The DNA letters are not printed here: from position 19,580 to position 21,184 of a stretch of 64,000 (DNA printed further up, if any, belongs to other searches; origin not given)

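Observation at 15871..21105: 5.2-kb single-transposase Mutator-like transposon carrying regulators and an ATPase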

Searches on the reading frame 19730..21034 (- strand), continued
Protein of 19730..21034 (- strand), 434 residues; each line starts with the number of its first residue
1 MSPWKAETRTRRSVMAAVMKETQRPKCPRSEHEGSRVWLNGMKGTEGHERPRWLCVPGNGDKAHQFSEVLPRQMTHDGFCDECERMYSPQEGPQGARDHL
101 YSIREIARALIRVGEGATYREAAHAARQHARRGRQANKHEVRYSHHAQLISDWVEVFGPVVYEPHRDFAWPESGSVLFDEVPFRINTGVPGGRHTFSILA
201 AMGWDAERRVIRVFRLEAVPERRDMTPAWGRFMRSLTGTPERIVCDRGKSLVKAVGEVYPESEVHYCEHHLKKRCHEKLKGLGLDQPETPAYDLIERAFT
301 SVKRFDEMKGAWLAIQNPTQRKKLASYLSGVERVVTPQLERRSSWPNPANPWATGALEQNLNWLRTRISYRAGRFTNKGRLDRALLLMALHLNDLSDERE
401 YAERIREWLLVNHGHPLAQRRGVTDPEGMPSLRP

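Call 50: fold_search(model_id=the predicted structure, library=pdb)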
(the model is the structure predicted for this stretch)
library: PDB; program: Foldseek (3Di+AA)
matches with E <= 10: 403; with E <= 0.001: 5
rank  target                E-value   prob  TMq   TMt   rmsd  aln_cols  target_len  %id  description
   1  6xgx_A                3.3e-09  1.00  0.46  0.49  13.9       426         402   14  ISCth4 transposase, strand transfer complex 1, STC1 (released 2020-10-14)
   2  6xg8_A                2.8e-08  1.00  0.45  0.48   8.4       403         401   13  ISCth4 transposase, pre-cleaved complex, PCC (released 2020-10-14)
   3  6xg8_B                4.3e-08  1.00  0.44  0.53  10.6       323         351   15  ISCth4 transposase, pre-cleaved complex, PCC (released 2020-10-14)
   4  6xgx_B                6.4e-07  1.00  0.46  0.55  11.2       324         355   13  ISCth4 transposase, strand transfer complex 1, STC1 (released 2020-10-14)
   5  6xgw_B                3.3e-06  1.00  0.43  0.51   5.7       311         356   13  ISCth4 transposase, pre-reaction complex, PRC (released 2020-10-14)
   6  6dwz_A                2.0e-03  0.87  0.21  0.19  21.1       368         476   12  Hermes transposase deletion dimer complex with (C/G) DNA (released 2018-09-19)
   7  8sjd_A                2.1e-03  0.97  0.23  0.21  22.9       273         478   13  Cryo-EM structure of the Hermes transposase bound to two right-ends of its DNA transposon. (released 2023-08-02)
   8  8edg_A                2.7e-03  0.89  0.20  0.16  21.6       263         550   14  Cryo-EM structure of the Hermes transposase bound to two left-ends of its DNA transposon (released 2023-08-02)
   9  8sjd_C                5.1e-03  0.87  0.24  0.22  23.1       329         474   12  Cryo-EM structure of the Hermes transposase bound to two right-ends of its DNA transposon. (released 2023-08-02)
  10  6dww_A                6.0e-03  0.87  0.20  0.18  22.4       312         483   13  Hermes transposase deletion dimer complex with (A/T) DNA and Mn2+ (released 2018-09-19)
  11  6p7a_B                6.3e-03  0.96  0.15  0.38  13.5       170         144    9  CRYSTAL STRUCTURE OF THE FOWLPOX VIRUS HOLLIDAY JUNCTION RESOLVASE (released 2020-04-29)
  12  3oy9_A                8.2e-03  0.57  0.15  0.18  23.6       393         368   12  Crystal structure of the Prototype Foamy Virus (PFV) intasome in complex with manganese at 2.55 resolution (released 2010-10-20)
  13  6p7a_A                9.1e-03  0.89  0.14  0.35  13.5       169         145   10  CRYSTAL STRUCTURE OF THE FOWLPOX VIRUS HOLLIDAY JUNCTION RESOLVASE (released 2020-04-29)
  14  3oym_B                1.0e-02  0.90  0.16  0.34  14.6       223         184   13  Crystal structure of the PFV N224H mutant intasome bound to manganese (released 2010-11-17)
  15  3oyi_B                1.2e-02  0.94  0.16  0.34  14.0       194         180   14  Crystal structure of the PFV S217Q mutant intasome in complex with manganese (released 2010-11-17)
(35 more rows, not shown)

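Call 55: find_encoding_contigs(protein=P0011, flank=10000, max_places=2)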
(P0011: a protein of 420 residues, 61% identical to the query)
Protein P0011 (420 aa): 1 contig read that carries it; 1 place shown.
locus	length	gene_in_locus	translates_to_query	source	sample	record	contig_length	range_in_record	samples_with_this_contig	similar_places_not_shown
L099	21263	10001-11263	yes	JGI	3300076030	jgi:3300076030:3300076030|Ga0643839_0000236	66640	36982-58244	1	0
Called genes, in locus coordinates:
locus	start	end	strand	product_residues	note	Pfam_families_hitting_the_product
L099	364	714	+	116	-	-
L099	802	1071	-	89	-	PF10041:DUF2277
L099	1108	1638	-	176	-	PF08534:Redoxin, PF00578:AhpC-TSA, PF00085:Thioredoxin (weak), PF13905:Thioredoxin_8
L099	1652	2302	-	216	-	PF00578:AhpC-TSA, PF02630:SCO1-SenC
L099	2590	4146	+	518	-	PF01471:PG_binding_1, PF09374:PG_binding_3 (faint), PF01471:PG_binding_1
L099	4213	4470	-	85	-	PF13560:HTH_31, PF12844:HTH_19 (weak), PF01381:HTH_3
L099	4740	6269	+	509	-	PF13541:ChlI, PF00158:Sigma54_activat (faint), PF01078:Mg_chelatase, PF05496:RuvB_N (faint), PF00004:AAA (weak), PF07728:AAA_5 (weak), PF00493:MCM (weak), PF13335:Mg_chelatase_C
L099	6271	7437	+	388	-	PF02481:DNA_processg_A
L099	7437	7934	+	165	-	PF02537:CRCB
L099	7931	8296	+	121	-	PF02537:CRCB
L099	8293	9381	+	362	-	PF02641:DUF190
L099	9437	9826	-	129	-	PF13560:HTH_31, PF01381:HTH_3, PF13443:HTH_26 (weak)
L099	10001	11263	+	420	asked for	-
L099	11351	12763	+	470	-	-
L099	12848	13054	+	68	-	-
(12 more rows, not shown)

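Call 56: find_encoding_contigs(protein=P0018, flank=10000, max_places=2)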
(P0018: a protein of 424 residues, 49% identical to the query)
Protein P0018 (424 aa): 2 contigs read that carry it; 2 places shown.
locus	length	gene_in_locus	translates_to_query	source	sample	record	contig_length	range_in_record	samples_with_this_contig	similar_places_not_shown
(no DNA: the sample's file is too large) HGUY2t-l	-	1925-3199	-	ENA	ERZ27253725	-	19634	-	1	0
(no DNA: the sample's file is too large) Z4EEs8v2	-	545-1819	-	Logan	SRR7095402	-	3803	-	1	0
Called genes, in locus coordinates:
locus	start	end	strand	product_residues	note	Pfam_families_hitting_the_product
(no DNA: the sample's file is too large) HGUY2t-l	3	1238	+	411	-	?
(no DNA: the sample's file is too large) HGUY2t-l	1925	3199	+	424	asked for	-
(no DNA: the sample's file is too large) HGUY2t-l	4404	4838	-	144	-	-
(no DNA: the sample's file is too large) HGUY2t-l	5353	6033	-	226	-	PF08808:RES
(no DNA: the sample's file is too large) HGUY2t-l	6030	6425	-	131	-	-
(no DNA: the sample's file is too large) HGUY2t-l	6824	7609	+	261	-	-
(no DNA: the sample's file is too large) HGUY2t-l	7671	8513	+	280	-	PF10592:AIPR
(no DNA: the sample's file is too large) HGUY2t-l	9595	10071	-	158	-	PF07858:LEH, PF12680:SnoaL_2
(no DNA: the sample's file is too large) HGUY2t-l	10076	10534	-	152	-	PF00903:Glyoxalase, PF18029:Glyoxalase_6 (weak)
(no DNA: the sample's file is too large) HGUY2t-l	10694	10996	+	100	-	-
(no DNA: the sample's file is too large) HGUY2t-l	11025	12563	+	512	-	PF01011:PQQ (faint), PF07774:EMC1_C (faint), PF13360:PQQ_2, PF13570:Beta-prop_ACSF4, PF13360:PQQ_2, PF13570:Beta-prop_ACSF4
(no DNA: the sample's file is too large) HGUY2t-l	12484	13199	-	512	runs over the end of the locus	-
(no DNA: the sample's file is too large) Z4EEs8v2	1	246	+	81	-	?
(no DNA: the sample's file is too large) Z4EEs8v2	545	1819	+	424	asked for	-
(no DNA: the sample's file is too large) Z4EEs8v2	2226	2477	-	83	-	-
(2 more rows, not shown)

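Call 64: list_cluster_members(proteins=[L046:10013-11323:+, L032:9992-11188:+, P0010, P0011, P0029])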
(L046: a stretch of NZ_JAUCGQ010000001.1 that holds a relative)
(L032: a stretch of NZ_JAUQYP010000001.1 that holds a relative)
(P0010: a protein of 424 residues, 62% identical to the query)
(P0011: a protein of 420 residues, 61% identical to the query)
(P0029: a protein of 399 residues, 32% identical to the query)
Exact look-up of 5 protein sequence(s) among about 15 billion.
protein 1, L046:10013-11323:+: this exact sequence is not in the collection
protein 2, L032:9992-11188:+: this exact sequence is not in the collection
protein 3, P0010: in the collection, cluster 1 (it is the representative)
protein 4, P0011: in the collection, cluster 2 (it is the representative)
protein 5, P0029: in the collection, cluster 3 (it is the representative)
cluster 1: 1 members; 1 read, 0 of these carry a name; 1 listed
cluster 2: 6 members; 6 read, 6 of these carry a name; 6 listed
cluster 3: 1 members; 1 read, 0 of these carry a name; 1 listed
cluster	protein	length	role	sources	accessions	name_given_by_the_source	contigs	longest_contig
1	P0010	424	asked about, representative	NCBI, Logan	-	-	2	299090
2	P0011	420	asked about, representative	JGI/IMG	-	transposase-like protein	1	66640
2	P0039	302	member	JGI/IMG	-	hypothetical protein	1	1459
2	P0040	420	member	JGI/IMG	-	hypothetical protein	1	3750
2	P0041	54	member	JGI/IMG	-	hypothetical protein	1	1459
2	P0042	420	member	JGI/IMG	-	hypothetical protein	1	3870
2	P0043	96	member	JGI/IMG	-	hypothetical protein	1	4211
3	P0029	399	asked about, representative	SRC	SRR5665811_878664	-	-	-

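Call 65: find_homologous_proteins(query=L046:10013-11323:+)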
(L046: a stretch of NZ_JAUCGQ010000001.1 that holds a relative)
Query L046:10013-11323:+ (437 aa): 110 proteins with E <= 0.001 among 8000 candidates.
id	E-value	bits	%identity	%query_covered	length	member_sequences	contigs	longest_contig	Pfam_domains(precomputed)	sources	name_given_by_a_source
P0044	1.1e-281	953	100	95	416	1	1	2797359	-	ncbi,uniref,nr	ncbi:hypothetical protein [Cellulomonas alba]|uniref:Mutator family transposase n=1 Tax=Cellulomonas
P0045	1.3e-161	557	63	96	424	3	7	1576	-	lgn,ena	-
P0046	4.8e-154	532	58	98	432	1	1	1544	-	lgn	-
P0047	2.1e-115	404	51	95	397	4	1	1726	-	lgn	-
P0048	1.0e-107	379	51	85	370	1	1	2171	-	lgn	-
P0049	1.3e-106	375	47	98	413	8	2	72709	-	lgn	-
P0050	4.0e-105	371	48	93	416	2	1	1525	-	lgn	-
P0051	5.5e-105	370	48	94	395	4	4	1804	-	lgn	-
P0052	3.4e-104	367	48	98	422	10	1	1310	-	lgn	-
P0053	4.3e-103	364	47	98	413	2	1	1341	-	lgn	-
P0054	2.4e-102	361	48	98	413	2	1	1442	-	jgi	jgi:hypothetical protein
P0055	4.4e-102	360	48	98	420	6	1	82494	-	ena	-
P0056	6.1e-99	350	45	98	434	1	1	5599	-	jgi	jgi:hypothetical protein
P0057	1.0e-98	349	48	95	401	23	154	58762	-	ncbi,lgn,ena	-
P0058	1.5e-97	346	47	95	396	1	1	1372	-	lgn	-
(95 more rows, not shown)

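Call 74: search_protein_representatives(alignment_id=A1)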
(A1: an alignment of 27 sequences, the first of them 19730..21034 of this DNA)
Query: 27 sequences, 416 profile positions. Proteins with E-value up to 0.001 (for the whole library): 2351; up to 1e-10: 1254; up to 1e-30: 522. The best 150 are listed.
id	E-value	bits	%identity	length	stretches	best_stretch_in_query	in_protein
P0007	3.7e-196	668.2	-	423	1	1-416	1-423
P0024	2.3e-145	500.9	-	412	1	13-415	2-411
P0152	5.9e-142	489.6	-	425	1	6-415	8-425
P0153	4.9e-140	483.3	-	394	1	24-415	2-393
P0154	3.5e-132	457.5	-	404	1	25-415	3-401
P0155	7.1e-132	456.4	-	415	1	24-414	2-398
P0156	2.5e-131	454.6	-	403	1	9-415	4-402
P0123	1.2e-125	435.9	-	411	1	9-415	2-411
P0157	2.6e-122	425.0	-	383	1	9-414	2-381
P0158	1.9e-118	412.2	-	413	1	10-411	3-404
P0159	2.1e-113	395.6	-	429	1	9-411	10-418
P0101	2.6e-110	385.4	-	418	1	9-415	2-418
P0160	2.2e-108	379.0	-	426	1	8-415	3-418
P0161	4.9e-108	377.9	-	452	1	9-415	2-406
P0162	5.4e-108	377.8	-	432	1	8-415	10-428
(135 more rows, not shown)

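Call 75: search_protein_families(library=ncbifam, alignment_id=A1, max_evalue=0.1)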
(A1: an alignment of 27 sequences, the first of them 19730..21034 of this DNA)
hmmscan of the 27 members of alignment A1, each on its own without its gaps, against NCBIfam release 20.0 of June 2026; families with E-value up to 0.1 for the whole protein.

A. member 1, window:19730-21034:- (434 aa): 3 families
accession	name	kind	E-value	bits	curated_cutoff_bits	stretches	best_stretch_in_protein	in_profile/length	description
NF033587.1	transpos_IS6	equivalog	0.003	17.3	125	0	221-278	103-162/202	IS6 family transposase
NF033543.2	transpos_IS256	equivalog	0.0048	15.9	150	1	241-279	188-226/338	IS256 family transposase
NF033544.1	transpos_IS1249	exception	0.013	14.6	300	1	223-280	126-182/382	IS1249 family transposase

B. families by the number of members that match (of 27 scanned): 8 families
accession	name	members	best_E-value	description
NF033543.2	transpos_IS256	21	1e-06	IS256 family transposase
NF033544.1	transpos_IS1249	20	1.2e-08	IS1249 family transposase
NF033587.1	transpos_IS6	5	9.7e-05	IS6 family transposase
NF041731.2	transpos_ISH6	3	0.00063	ISH6 family transposase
NF048019.1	IS256_Zn_var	1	0.0057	IS256 family transposase, variant Zn-binding type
NF033546.1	transpos_IS21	1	0.0071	IS21 family transposase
NF004836.1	PRK06186.1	1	0.018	CTP synthase C-terminal region-related (seleno)protein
NF033550.5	transpos_ISL3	1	0.065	ISL3 family transposase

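Call 101: search_dna_similar(query=window:19730-21034:-, collection=phages, mode=protein, max_evalue=0.001)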
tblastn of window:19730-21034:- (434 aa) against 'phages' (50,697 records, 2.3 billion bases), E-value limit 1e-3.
No match.

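Call 102: find_related_loci(query=A1, collection=viral_contigs, flank=6000)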
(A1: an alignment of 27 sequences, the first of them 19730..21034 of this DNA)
Query A1 (434 aa) in viral_contigs; peptide patterns used: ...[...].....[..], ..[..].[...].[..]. (x = any residue, [..] = any of these).
25 stretches matched a pattern, but none encodes a relative of the query by tblastn (E <= 1e-3).
